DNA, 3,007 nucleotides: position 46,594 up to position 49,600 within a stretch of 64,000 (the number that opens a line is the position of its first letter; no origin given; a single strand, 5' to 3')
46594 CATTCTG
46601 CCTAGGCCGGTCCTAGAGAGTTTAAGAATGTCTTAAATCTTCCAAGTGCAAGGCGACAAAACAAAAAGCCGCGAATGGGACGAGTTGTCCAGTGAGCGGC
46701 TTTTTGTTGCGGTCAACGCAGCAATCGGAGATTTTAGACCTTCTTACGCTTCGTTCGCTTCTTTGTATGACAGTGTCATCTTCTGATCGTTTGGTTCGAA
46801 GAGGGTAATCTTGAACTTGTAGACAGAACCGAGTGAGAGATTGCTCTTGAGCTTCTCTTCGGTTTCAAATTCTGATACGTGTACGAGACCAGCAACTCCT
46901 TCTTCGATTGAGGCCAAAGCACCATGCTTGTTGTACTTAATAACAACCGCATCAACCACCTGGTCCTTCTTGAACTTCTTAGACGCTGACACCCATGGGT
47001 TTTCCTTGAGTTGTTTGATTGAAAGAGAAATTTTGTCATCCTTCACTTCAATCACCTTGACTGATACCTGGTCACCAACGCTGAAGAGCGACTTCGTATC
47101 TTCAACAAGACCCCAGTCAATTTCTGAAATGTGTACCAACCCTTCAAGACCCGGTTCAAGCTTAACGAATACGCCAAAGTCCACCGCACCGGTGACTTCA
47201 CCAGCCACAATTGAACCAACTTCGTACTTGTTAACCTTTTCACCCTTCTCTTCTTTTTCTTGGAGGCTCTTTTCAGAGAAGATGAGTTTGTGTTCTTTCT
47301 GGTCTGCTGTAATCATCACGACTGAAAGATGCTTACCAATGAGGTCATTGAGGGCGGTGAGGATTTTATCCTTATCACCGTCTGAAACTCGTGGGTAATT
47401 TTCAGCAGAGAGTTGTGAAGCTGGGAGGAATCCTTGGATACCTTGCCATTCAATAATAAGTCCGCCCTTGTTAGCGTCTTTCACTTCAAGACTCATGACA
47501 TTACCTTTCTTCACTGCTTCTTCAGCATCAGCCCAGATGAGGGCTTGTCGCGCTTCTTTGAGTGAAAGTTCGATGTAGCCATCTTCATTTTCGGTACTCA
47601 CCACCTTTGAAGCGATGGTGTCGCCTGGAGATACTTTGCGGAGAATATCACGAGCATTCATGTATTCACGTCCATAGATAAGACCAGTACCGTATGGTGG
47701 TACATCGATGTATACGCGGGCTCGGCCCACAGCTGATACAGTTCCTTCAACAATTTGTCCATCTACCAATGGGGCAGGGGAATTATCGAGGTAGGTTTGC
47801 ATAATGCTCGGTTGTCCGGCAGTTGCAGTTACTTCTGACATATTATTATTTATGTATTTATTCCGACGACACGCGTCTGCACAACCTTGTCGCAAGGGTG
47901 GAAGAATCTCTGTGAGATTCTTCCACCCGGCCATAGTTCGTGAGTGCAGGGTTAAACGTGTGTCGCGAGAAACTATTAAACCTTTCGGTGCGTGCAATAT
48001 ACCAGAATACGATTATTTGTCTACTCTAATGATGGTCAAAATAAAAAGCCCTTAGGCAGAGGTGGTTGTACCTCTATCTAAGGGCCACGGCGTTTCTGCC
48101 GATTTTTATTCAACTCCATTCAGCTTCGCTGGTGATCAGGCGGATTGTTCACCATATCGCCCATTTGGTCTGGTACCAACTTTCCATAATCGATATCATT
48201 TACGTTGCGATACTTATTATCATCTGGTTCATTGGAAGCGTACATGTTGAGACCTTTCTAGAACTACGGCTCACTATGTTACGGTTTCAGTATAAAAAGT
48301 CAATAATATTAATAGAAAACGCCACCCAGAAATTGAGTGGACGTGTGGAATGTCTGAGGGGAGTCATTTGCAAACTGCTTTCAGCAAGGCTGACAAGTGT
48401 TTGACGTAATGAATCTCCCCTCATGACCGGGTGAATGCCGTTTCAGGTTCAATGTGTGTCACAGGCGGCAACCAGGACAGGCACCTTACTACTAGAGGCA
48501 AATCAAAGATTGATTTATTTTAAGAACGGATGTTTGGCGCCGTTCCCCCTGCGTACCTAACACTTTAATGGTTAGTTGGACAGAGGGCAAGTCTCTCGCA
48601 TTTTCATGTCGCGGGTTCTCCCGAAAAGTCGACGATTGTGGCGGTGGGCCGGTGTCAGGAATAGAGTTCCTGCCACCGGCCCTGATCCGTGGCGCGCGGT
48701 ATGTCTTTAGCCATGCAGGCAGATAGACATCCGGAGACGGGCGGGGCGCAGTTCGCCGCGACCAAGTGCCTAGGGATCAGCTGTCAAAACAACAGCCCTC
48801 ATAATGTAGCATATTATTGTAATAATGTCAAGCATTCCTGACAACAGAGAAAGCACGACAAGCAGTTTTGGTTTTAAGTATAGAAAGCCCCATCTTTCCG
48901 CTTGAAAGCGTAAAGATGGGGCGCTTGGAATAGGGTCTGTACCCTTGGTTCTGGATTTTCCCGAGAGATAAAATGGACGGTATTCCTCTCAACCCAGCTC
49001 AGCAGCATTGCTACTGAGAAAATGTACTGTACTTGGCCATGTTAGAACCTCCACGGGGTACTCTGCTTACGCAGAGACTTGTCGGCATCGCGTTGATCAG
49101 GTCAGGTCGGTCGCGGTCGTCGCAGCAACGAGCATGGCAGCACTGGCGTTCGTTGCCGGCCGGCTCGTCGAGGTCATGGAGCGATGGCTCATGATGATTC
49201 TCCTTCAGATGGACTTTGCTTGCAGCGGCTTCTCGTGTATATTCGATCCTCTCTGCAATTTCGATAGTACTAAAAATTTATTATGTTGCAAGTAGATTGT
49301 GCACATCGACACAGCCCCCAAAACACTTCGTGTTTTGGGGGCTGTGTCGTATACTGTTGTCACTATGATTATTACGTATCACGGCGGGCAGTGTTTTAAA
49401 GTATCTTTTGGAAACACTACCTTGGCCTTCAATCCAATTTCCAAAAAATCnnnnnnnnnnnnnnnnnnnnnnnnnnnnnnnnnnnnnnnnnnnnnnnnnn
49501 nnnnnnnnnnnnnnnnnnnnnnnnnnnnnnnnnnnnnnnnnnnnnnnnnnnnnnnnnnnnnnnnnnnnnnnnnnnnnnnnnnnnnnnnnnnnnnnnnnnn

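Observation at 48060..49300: ~1.2 kb ORF-free, GC-elevated, hairpin-dense region upstream of gyrA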

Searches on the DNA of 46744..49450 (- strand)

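Call 6: search_rna_families(source=window, start=47800, end=49450, threshold=evalue, max_evalue=10, show_alignments=3)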
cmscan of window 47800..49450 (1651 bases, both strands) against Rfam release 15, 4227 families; matches with E-value up to 10: 10.
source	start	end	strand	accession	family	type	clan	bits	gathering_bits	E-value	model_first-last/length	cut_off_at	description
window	48887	48922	-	RF04242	mir-5595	Gene; miRNA;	-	26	100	0.023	19-54/72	no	mir-5595 microRNA precursor family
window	48887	48922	+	RF04242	mir-5595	Gene; miRNA;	-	26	100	0.023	19-54/72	no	mir-5595 microRNA precursor family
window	49307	49349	+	RF03351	MIR6020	Gene; miRNA;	-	22.1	118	0.21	1-110/110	no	MIR6020 microRNA precursor family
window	49310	49348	+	RF04044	mir-7939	Gene; miRNA;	-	21.7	75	0.17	1-61/61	no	mir-7939 microRNA precursor family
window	49288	49360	+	RF01005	MIR530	Gene; miRNA;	-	17.1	85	4.4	1-172/172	no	MIR530 microRNA precursor family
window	49311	49360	-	RF01822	RsaJ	Gene; sRNA;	-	16.1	100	0.56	239-287/287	no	RNA Staph. aureus A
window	47888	47933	+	RF00693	mir-147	Gene; miRNA;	-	16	57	8.5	1-78/78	no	mir-147 microRNA precursor family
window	48376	48399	+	RF01046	WLE3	Cis-reg;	-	15.5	50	5.4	1-44/44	no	Wingless localisation element 3 (WLE3)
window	48680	48731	+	RF03012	Mu-gpT-DE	Gene; sRNA;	-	15.4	49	2.5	1-53/53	no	Mu-gpT-DE RNA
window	48887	48922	+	RF04147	MIR6224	Gene; miRNA;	-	15.2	171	6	1-176/176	no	MIR6224 microRNA precursor family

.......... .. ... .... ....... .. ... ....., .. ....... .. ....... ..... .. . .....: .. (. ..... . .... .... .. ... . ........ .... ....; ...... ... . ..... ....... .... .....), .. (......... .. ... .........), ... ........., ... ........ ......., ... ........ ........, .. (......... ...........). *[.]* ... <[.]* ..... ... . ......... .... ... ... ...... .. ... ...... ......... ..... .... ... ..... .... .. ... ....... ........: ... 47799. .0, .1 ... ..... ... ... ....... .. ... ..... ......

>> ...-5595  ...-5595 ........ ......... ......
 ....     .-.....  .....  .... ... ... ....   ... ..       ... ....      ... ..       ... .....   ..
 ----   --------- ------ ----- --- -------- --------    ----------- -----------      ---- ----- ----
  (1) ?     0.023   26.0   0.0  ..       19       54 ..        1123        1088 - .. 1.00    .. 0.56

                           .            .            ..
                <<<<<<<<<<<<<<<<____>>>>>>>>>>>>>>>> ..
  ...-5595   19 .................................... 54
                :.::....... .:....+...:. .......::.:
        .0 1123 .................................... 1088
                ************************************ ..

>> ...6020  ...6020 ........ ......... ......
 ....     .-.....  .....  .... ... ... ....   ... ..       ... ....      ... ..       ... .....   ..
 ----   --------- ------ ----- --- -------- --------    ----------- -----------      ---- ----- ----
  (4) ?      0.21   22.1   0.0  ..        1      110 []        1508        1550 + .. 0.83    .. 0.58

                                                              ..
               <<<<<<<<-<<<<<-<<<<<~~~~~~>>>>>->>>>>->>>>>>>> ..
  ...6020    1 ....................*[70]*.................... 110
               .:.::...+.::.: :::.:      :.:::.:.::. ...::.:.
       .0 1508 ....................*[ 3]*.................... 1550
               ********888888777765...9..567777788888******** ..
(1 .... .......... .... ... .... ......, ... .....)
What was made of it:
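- On Any Rfam 15 family (SRP, tmRNA, RNase P, 6S, OLE, ROOL, GOLLD, raiA, HEARO, introns, ribozymes, r-protein leaders): For 47800-49450 at E<=10, only sub-threshold miRNA-type hairpin noise appears (call 6).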

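Call 34: search_rna_families(sources=[L005, L075, L062, L006, L007, L022, L023, L001, L058, L003, L031], threshold=gathering)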
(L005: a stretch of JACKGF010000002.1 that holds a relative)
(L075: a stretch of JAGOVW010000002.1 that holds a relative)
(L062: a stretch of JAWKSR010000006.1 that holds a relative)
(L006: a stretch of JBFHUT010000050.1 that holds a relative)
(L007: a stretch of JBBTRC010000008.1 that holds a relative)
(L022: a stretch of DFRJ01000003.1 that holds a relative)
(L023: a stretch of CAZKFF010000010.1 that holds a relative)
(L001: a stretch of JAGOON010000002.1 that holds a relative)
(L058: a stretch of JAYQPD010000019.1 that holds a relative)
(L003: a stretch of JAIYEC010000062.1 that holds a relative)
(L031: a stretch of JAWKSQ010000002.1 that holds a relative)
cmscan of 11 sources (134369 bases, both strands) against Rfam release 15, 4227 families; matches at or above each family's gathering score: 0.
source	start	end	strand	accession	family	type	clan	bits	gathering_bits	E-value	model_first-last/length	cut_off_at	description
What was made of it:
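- On Any Rfam 15 family (SRP, tmRNA, RNase P, 6S, OLE, ROOL, GOLLD, raiA, HEARO, introns, ribozymes, r-protein leaders): Eleven relatives with long gaps give no hit (call 34).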

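Call 54: search_dna_similar(query=window:48024-49364:+, collection=phages, mode=distant, max_evalue=0.01, max_rows=10)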
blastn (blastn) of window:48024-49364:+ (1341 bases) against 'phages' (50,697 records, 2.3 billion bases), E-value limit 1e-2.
No match.

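Call 55: search_dna_similar(query=window:48024-49364:+, collection=plasmids, mode=distant, max_evalue=0.01, max_rows=10)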
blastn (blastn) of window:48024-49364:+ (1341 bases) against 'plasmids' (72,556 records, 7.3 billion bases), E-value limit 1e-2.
No match.
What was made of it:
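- Tried and rejected: No match (calls 54, 55).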

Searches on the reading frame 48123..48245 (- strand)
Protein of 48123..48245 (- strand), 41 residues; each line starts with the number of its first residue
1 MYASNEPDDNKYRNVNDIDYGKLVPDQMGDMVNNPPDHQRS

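Call 29: list_cluster_members(proteins=[window:48123-48245:-, window:49100-49192:-, window:48066-48401:+, window:49008-49292:+, window:46747-47841:-, window:49365-49982:+, window:49299-49982:+, window:49990-50418:+, window:48290-48424:-, window:48877-49008:-])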
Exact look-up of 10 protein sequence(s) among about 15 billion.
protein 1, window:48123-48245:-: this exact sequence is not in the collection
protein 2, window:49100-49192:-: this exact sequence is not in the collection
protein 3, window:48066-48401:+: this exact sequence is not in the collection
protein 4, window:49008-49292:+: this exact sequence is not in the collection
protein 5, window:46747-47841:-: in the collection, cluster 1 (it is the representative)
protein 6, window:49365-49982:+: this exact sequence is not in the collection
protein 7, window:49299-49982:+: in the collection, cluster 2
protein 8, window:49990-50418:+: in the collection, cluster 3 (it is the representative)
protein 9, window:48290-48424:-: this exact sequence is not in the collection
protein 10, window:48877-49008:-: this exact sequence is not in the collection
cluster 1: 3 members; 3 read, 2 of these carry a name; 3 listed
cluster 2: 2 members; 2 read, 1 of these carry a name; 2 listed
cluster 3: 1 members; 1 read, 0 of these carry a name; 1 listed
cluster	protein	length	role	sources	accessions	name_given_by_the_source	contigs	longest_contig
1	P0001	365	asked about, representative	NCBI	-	-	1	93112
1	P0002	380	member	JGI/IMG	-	small subunit ribosomal protein S1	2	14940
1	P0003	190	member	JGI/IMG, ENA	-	ribosomal protein S1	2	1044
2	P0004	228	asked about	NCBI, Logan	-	-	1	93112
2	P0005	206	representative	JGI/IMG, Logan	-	L-ascorbate metabolism protein UlaG (beta-lactamase superfamily)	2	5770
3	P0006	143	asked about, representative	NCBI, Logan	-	-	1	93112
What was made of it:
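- Tried and rejected: Absent (call 29).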

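Call 30: find_encoding_contigs(protein=P0002, flank=6000, max_places=6)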
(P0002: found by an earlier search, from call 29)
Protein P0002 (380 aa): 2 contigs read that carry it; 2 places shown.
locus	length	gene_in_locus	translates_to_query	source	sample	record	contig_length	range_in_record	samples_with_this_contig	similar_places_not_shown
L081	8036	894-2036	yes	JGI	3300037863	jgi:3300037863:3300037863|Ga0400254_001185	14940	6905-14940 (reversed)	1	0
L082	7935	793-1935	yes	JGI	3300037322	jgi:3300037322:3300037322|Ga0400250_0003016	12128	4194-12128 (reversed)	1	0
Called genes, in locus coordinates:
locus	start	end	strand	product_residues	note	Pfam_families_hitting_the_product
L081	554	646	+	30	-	-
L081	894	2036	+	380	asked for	PF00575:S1 (weak), PF23459:S1_RRP5 (faint), PF21710:Spt6_S1 (faint), PF00575:S1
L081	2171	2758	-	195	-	PF01195:Pept_tRNA_hydro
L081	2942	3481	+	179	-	PF10502:Peptidase_S26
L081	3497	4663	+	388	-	PF03129:HGTP_anticodon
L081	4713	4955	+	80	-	-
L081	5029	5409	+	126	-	PF02130:YbeY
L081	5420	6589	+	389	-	PF02491:SHS2_FTSA, PF11104:PilM_2 (weak), PF14450:FtsA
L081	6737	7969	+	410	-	PF00091:Tubulin, PF12327:FtsZ_C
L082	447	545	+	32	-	-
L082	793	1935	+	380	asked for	PF00575:S1 (weak), PF23459:S1_RRP5 (faint), PF21710:Spt6_S1 (faint), PF00575:S1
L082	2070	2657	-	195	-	PF01195:Pept_tRNA_hydro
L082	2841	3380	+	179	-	PF10502:Peptidase_S26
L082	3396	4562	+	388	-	PF03129:HGTP_anticodon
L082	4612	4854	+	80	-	-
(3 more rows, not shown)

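Call 31: find_encoding_contigs(protein=P0005, flank=6000, max_places=6)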
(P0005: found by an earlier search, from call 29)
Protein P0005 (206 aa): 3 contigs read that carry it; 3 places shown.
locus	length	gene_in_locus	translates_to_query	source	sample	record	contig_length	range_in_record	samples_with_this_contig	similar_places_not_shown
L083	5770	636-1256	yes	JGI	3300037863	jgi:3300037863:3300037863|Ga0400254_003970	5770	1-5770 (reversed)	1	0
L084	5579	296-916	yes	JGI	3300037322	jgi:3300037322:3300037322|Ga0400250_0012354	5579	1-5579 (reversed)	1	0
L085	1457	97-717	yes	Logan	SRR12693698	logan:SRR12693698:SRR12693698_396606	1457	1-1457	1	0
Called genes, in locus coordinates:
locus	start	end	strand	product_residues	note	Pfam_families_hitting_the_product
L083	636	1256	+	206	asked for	PF13483:Lactamase_B_3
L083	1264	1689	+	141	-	-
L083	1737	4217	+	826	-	PF00521:DNA_topoisoIV, PF03989:DNA_gyraseA_C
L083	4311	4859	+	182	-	PF01209:Ubie_methyltran (weak), PF13847:Methyltransf_31, PF08241:Methyltransf_11, PF08242:Methyltransf_12 (weak), PF13649:Methyltransf_25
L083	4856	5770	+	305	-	?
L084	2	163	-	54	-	?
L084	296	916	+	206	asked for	PF13483:Lactamase_B_3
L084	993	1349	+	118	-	-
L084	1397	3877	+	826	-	PF00521:DNA_topoisoIV, PF03989:DNA_gyraseA_C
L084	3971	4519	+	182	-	PF01209:Ubie_methyltran (weak), PF13847:Methyltransf_31, PF08241:Methyltransf_11, PF08242:Methyltransf_12 (weak), PF13649:Methyltransf_25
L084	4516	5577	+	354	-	?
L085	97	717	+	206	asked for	PF13483:Lactamase_B_3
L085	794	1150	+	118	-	-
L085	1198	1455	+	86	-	?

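Call 83: find_encoding_contigs(protein=P0003, flank=3000, max_places=4)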
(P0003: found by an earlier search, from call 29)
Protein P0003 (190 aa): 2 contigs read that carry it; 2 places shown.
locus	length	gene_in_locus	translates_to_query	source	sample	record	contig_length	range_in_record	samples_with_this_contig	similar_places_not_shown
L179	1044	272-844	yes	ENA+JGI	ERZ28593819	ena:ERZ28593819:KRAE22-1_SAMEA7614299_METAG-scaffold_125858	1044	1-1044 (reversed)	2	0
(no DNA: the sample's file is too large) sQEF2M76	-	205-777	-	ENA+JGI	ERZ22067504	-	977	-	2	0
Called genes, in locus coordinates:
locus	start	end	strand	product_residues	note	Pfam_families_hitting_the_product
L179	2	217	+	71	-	?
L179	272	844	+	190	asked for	PF00575:S1, PF23459:S1_RRP5 (faint), PF00575:S1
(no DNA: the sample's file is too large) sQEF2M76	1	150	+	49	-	?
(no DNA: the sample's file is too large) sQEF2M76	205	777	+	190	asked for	PF00575:S1, PF23459:S1_RRP5 (faint), PF00575:S1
